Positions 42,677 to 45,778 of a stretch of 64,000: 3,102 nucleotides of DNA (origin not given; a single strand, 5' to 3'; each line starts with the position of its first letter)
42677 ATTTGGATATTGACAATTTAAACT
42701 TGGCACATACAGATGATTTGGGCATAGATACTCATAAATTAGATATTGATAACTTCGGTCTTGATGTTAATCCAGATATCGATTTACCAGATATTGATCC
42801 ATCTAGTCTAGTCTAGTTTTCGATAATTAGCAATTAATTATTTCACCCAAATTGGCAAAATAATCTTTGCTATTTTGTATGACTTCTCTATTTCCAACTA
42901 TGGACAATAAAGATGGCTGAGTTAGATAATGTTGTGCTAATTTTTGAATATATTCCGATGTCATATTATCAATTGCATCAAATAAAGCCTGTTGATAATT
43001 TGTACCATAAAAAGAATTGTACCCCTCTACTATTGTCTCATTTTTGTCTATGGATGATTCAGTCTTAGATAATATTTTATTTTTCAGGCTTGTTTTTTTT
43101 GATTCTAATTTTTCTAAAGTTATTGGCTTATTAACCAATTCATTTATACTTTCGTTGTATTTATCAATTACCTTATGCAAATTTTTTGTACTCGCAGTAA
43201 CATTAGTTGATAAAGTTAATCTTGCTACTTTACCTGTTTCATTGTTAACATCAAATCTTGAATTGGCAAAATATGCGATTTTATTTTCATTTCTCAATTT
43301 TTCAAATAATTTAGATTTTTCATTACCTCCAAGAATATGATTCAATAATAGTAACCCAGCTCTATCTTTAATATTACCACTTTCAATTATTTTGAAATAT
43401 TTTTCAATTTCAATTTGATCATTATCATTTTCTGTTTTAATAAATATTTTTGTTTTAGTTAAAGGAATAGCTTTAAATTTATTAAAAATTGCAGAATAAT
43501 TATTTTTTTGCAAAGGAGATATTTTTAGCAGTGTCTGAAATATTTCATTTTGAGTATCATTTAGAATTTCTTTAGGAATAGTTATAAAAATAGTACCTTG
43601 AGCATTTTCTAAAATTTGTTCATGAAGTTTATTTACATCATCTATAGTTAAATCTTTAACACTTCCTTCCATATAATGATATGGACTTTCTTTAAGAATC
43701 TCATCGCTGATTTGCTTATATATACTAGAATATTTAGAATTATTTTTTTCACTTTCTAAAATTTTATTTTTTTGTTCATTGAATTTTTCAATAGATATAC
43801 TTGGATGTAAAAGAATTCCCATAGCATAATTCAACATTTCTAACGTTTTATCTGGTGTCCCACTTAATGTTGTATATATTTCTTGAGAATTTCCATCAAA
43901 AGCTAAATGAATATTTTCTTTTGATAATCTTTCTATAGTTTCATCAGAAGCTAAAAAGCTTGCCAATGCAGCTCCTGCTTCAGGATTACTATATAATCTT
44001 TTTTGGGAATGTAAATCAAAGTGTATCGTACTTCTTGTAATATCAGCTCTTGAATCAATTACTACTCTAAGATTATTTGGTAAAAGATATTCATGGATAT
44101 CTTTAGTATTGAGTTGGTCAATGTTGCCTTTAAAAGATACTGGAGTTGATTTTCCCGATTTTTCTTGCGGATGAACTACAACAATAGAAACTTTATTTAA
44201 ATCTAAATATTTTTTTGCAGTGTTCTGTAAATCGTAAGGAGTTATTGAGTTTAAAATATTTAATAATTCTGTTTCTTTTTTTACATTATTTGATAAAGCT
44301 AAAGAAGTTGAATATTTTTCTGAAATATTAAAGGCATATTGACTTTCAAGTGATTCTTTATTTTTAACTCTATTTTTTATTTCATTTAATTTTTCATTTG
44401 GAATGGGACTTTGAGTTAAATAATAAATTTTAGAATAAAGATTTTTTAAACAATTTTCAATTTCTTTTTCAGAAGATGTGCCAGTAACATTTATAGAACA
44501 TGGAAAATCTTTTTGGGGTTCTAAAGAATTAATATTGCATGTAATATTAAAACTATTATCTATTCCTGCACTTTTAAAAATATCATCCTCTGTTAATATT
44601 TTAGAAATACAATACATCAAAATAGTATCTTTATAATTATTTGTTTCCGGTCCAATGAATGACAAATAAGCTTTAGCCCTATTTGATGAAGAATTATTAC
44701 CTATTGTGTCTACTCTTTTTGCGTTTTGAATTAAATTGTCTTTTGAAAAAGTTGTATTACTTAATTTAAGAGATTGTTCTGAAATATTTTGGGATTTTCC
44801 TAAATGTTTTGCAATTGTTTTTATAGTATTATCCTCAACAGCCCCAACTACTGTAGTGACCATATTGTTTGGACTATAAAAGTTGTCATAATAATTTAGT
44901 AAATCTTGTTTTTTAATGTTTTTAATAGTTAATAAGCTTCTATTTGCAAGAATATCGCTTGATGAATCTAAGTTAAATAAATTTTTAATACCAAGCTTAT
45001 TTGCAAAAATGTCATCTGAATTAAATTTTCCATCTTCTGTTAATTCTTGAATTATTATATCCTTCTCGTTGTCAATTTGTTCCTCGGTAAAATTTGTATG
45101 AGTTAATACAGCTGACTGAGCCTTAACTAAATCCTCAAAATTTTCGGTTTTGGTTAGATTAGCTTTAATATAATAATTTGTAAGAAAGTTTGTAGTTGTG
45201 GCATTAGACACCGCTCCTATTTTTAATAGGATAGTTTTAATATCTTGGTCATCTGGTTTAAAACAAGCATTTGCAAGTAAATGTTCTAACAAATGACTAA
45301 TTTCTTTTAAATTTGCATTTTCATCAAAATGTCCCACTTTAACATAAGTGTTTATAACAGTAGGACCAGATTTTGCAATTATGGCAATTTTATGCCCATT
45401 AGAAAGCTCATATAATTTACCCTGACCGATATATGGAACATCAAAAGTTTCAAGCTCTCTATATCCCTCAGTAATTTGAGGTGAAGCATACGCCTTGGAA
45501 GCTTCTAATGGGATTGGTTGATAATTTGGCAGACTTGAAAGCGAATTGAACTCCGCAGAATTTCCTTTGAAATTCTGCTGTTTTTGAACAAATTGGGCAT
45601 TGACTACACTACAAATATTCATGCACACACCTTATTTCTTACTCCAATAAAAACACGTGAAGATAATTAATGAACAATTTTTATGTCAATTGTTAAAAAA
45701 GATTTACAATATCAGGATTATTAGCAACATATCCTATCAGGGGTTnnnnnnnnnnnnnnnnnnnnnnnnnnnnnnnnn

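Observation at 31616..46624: Neighbouring, otherwise unrelated proteins share a bipartite N-terminal leader ending in [IV]SF[KTS]G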

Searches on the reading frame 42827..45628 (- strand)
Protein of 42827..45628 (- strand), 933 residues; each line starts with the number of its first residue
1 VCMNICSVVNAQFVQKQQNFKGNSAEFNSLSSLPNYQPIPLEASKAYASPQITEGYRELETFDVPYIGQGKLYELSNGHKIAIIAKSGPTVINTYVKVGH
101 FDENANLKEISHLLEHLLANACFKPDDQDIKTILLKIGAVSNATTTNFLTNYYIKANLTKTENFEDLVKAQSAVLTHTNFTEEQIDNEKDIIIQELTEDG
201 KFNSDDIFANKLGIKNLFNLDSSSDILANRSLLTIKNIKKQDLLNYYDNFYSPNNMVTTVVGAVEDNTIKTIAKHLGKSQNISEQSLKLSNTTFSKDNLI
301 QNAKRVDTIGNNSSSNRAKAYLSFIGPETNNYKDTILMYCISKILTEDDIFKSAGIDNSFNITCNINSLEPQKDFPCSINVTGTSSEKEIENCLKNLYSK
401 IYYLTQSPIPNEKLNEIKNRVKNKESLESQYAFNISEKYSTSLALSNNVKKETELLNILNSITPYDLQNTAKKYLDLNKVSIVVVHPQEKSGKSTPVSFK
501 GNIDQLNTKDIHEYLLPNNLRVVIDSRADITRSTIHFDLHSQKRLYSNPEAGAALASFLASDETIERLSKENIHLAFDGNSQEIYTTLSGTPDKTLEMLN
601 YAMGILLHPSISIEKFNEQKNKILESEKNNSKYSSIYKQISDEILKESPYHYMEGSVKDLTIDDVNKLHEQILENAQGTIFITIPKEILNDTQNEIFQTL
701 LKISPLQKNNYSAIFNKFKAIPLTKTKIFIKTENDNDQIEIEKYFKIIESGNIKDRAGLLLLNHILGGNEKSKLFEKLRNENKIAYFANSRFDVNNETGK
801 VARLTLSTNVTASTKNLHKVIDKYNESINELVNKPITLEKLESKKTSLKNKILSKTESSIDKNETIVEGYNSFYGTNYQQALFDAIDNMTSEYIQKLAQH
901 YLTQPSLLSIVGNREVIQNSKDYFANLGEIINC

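Call 6: search_protein_families(library=pfam, proteins=[window:42827-45628:-], max_evalue=0.01)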
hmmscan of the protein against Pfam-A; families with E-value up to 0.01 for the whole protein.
window:42827-45628:- (933 aa): 2 families
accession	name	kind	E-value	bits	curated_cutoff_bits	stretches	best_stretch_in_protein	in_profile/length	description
PF05193.26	Peptidase_M16_C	-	5.7e-28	98.4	23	2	237-420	1-180/181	Peptidase M16 inactive domain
PF00675.25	Peptidase_M16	-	3.9e-13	50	22.3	1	94-198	17-118/149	Insulinase (Peptidase family M16)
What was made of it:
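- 42827..45622 (-): Four-domain M16 metallopeptidase, 931 aa, with an HLLEH active site. N-terminal leader MNICSVV...QNFKG (45563-45622). Internal VSFKG in the linker between the two halves (44126-44140). Pfam M16 and M16_C (call 6).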

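Call 9: find_related_loci(query=window:42827-45628:-, collection=genome_contigs, flank=10000)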
Query window:42827-45628:- (933 aa) in genome_contigs; peptide patterns used: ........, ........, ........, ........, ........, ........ (x = any residue, [..] = any of these).
599 stretches matched a pattern, but none encodes a relative of the query by tblastn (E <= 1e-3).
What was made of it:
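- Tried and rejected: A genome_contigs scan with the M16 protein alone found nothing (call 9).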

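Call 28: search_protein_families(library=ncbifam, proteins=[window:42827-45628:-], max_evalue=0.01)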
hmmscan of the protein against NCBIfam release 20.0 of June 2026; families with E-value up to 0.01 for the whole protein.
window:42827-45628:- (933 aa): 2 families
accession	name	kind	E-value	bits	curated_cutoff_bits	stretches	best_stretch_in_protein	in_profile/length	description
NF047422.1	YfmF_fam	equivalog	1.9e-18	66.6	285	2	610-901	113-401/412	EF-P 5-aminopentanol modification-associated protein YfmF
NF047421.1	YfmH_fam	equivalog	2.1e-17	63.5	250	1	93-488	45-424/425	EF-P 5-aminopentanol modification-associated protein YfmH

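Call 52: find_homologous_proteins(query=window:42827-45622:-, max_evalue=1e-10)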
Query window:42827-45622:- (931 aa): 112 proteins with E <= 1e-10 among 8000 candidates.
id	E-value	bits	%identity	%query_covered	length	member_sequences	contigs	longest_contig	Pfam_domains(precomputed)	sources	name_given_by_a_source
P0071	0.0e+0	2015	100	100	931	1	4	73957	PF00675.26,PF05193.27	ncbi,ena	-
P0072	9.3e-291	985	53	98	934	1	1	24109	PF00675.26,PF05193.27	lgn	-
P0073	3.3e-279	947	52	100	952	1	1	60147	PF00675.26,PF05193.27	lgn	-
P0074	3.2e-272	924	50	100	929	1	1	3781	PF00675.26,PF05193.27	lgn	-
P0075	7.3e-267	906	48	100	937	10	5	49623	PF00675.26,PF05193.27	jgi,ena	-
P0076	3.4e-265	901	50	100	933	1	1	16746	PF00675.26,PF05193.27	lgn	-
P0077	3.5e-265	901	50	100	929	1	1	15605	PF00675.26,PF05193.27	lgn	-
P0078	6.4e-262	890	49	100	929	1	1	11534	PF00675.26,PF05193.27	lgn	-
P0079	4.0e-261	887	49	100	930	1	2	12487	PF00675.26,PF05193.27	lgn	-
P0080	2.0e-260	885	49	100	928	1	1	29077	PF00675.26,PF05193.27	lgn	-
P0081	1.9e-259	882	48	100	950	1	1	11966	PF00675.26,PF05193.27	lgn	-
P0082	7.5e-256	870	48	100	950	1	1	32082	PF00675.26,PF05193.27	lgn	-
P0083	1.8e-255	868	48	100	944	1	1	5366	PF00675.26,PF05193.27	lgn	-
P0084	3.4e-253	861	48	100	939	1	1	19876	PF00675.26,PF05193.27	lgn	-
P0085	5.9e-250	850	47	100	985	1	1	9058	PF00675.26,PF05193.27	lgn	-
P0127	3.7e-142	494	37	100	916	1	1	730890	PF00675.26,PF05193.27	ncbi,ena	-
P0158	4.9e-108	381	31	100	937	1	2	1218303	PF00675.26,PF05193.27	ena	-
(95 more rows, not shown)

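Call 55: find_encoding_contigs(protein=P0158, flank=10000, max_places=1)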
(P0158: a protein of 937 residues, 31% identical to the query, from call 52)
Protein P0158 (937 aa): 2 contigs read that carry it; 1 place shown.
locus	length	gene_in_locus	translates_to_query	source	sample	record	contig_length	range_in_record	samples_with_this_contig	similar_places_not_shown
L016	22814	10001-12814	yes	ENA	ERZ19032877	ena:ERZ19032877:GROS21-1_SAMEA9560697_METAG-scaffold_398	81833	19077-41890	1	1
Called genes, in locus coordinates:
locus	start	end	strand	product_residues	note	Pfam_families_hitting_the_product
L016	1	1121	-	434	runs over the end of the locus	-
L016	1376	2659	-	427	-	-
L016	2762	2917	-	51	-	-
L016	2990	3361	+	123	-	-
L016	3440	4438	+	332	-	PF25310:VG15 (faint), PF00277:SAA (faint)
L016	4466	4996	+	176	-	-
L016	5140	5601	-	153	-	-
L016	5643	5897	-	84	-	-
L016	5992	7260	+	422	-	PF00665:rve (weak), PF09299:Mu-transpos_C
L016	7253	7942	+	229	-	PF05621:TniB (faint), PF13401:AAA_22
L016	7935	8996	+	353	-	PF14659:Phage_int_SAM_3, PF00589:Phage_integrase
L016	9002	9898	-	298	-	-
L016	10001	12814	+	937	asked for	PF00675:Peptidase_M16 (faint), PF05193:Peptidase_M16_C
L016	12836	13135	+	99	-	PF20563:DUF6773 (weak)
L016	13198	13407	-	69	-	-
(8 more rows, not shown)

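Call 67: find_encoding_contigs(protein=P0127, flank=10000, max_places=1)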
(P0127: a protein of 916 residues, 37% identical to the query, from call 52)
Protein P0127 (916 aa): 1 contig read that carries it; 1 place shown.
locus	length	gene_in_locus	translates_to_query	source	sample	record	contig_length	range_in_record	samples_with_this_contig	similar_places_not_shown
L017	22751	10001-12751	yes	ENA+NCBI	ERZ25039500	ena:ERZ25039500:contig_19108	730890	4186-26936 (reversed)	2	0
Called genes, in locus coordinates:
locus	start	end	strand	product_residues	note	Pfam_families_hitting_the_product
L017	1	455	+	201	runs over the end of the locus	PF07238:PilZ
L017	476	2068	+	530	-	PF13414:TPR_11 (weak), PF13181:TPR_8 (weak), PF13414:TPR_11, PF00515:TPR_1, PF07719:TPR_2 (weak), PF13432:TPR_16 (weak), PF23914:TPR_CcmH_CycH (weak), PF13414:TPR_11, +27 more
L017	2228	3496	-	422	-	PF05221:AdoHcyase, PF02826:2-Hacid_dh_C, PF00670:AdoHcyase_NAD, PF07991:KARI_N (weak)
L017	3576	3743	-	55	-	-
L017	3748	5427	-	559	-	PF00501:AMP-binding, PF13193:AMP-binding_C (weak)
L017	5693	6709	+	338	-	-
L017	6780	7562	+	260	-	-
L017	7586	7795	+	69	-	-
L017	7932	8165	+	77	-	-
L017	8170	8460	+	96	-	-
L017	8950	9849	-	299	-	-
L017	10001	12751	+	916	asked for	PF00675:Peptidase_M16, PF05193:Peptidase_M16_C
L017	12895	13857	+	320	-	-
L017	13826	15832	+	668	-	PF00004:AAA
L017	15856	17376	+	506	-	PF00004:AAA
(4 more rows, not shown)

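Call 72: predict_structure(alignment_id=A8)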
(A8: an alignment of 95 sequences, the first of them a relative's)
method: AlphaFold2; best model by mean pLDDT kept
length: 931 residues; sequences in the alignment: 95
mean_pLDDT: 87.1   pTM: 0.85
mean pLDDT of the five models: 87.1, 86.8, 85.5, 85.1, 84.9
residues with pLDDT >= 90: 614; 70-90: 225; 50-70: 27; < 50: 65
segments of 3 or more residues with pLDDT < 50: 1-35, 42-50, 487-503
pLDDT, mean of each block of 10 residues (from residue 1): 32 35 34 49 44 87 92 95 91 93 94 93 88 89 93 84 94 91 93 88 91 93 89 96 92 94 89 82 51 85 92 86 91 93 83 78 83 89 91 93 93 89 89 93 85 90 97 96 70 33 64 95 89 96 89 91 90 94 95 96 93 90 77 87 93 89 96 97 93 96 94 94 96 89 96 97 89 91 90 90 95 97 97 94 91 86 89 91 97 98 97 96 97 90
secondary structure, 60 per line:
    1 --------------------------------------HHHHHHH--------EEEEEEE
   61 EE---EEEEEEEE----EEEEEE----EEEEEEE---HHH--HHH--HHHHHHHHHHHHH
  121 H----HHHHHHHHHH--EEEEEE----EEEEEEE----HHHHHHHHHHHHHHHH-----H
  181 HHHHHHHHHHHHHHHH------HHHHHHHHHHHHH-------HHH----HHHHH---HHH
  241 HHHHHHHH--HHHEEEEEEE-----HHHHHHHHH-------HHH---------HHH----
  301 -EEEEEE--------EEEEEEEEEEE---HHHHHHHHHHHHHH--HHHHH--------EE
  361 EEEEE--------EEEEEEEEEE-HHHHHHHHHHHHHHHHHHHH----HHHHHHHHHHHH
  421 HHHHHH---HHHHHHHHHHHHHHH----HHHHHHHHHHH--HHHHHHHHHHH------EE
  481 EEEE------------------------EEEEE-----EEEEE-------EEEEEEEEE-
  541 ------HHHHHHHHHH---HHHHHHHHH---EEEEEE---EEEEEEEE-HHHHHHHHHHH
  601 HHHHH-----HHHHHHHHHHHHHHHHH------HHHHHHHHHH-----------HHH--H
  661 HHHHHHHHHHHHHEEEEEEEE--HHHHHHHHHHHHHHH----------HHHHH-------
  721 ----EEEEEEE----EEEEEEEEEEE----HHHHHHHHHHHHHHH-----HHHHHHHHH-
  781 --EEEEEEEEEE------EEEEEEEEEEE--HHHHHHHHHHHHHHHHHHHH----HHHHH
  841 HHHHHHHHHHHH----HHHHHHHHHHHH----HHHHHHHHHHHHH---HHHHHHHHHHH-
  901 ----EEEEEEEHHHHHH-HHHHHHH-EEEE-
elements in order (helices of 4 or more, strands of 3 or more residues): H39-45 E54-62 E66-73 E78-83 E88-94 H108-121 H126-135 E138-143 E148-154 H159-174 H180-196 H203-215 H230-234 H238-248 E254-260 H266-274 E302-307 E316-326 H330-343 H346-350 E359-365 E374-383 H385-404 H409-426 H430-444 H449-459 H462-472 E479-484 E509-513 E519-523 E531-539 H547-556 H560-568 E572-577 E581-588 H590-605 H611-627 H634-643 H660-673 E674-681 H684-698 H709-713 E725-731 E736-746 H751-765 H771-779 E783-792 E799-809 H812-831 H836-852 H857-868 H873-885 H889-899 E905-911 H912-917 H919-925 E927-930
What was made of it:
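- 42827..45622 (-): AF2 pLDDT is 87 overall but below 50 for residues 1-35 and 487-503 (call 72).
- Residues 487-503 have pLDDT below 50 (call 72). In M16 a further ~30 disordered residues follow the N-terminal motif (call 72).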

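Call 74: fold_search(model_id=the predicted structure, library=pdb)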
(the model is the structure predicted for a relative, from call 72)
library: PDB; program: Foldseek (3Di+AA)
matches with E <= 10: 1041; with E <= 0.001: 304
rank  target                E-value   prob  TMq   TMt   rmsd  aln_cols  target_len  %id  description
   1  6ofs                  2.0e-35  1.00  0.36  0.37  36.3       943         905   14  The crystal structure of the periplasmic protease PqqL from Escherichia coli (released 2019-10-02)
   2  9ldy_A                1.9e-34  1.00  0.71  0.72   7.8       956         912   13  Crystallization of putative zinc protease from Porphyromonas gingivalis (released 2026-01-14)
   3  6b05_A                3.9e-34  1.00  0.47  0.49  12.5       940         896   13  The Crystal Structure of the Ferredoxin Protease FusC E83A mutant in complex with Arabidopsis Ferredoxin (released 2018-06-20)
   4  3e4z_B                1.2e-33  1.00  0.63  0.62   8.8      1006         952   14  Crystal structure of human insulin degrading enzyme in complex with insulin-like growth factor II (released 2009-08-18)
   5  6byz_B                2.0e-33  1.00  0.63  0.61   9.0       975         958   14  Structure of Cysteine-free Human Insulin-Degrading Enzyme in complex with Substrate-selective Macrocyclic Inhibitor 37 (released 2019-04-03)
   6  6byz_A                2.5e-33  1.00  0.63  0.62   8.8       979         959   14  Structure of Cysteine-free Human Insulin-Degrading Enzyme in complex with Substrate-selective Macrocyclic Inhibitor 37 (released 2019-04-03)
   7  7k1f_A                3.3e-33  1.00  0.66  0.64   8.5       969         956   14  Crystal structure of human insulin degrading enzyme (IDE) in complex with compound BDM_88558 (released 2021-09-22)
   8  7k1e_B                3.4e-33  1.00  0.66  0.64   8.5       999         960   14  Crystal structure of human insulin degrading enzyme (IDE) in complex with compound BDM_88646 (released 2021-09-22)
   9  5wob_C                5.5e-33  1.00  0.63  0.62   8.8       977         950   13  Crystal Structure Analysis of Fab1-Bound Human Insulin Degrading Enzyme (IDE) in Complex with Insulin (released 2018-04-18)
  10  2wc0_A                7.9e-33  1.00  0.65  0.64   8.6       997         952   14  crystal structure of human insulin degrading enzyme in complex with iodinated insulin (released 2009-03-24)
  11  2g48_B                8.7e-33  1.00  0.63  0.61   8.7       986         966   14  crystal structure of human insulin-degrading enzyme in complex with amylin (released 2006-10-24)
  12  6b03_A                9.1e-33  1.00  0.47  0.48  12.4       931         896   13  The crystal structure of the ferredoxin protease FusC in complex with its substrate plant ferredoxin (released 2018-06-20)
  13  4pf9_B                1.3e-32  1.00  0.64  0.63   8.6       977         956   14  Crystal structure of insulin degrading enzyme complexed with inhibitor (released 2015-06-17)
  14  3n56_A                1.3e-32  1.00  0.62  0.61   9.3       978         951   14  Crystal Structure of human Insulin-degrading enzyme (IDE) in complex with human B-type natriuretic peptide (BNP) (released 2010-11-17)
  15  7k1d_A                1.4e-32  1.00  0.64  0.63   9.4       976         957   15  Crystal structure of human insulin degrading enzyme (IDE) in complex with compound BDM_77291 (released 2021-09-22)
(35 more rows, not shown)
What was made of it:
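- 42827..45622 (-): The fold resembles PqqL, FusC and IDE (call 74).
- On M16 metallopeptidases (the peptidase component only): The AF2 model has pLDDT 87 and matches PqqL, FusC and IDE over about 950 columns (calls 72, 74).
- M16 keeps an intact HxxEH site and the IDE/PqqL clamshell fold (calls 72, 74).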

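Call 75: search_protein_families(library=padloc, proteins=[window:42827-45628:-], max_evalue=0.001)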
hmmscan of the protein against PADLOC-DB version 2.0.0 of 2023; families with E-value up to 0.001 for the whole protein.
window:42827-45628:- (933 aa): 0 families

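Call 76: search_protein_families(library=phrogs, proteins=[window:42827-45628:-], max_evalue=0.001)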
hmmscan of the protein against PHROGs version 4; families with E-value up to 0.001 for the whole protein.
window:42827-45628:- (933 aa): 0 families
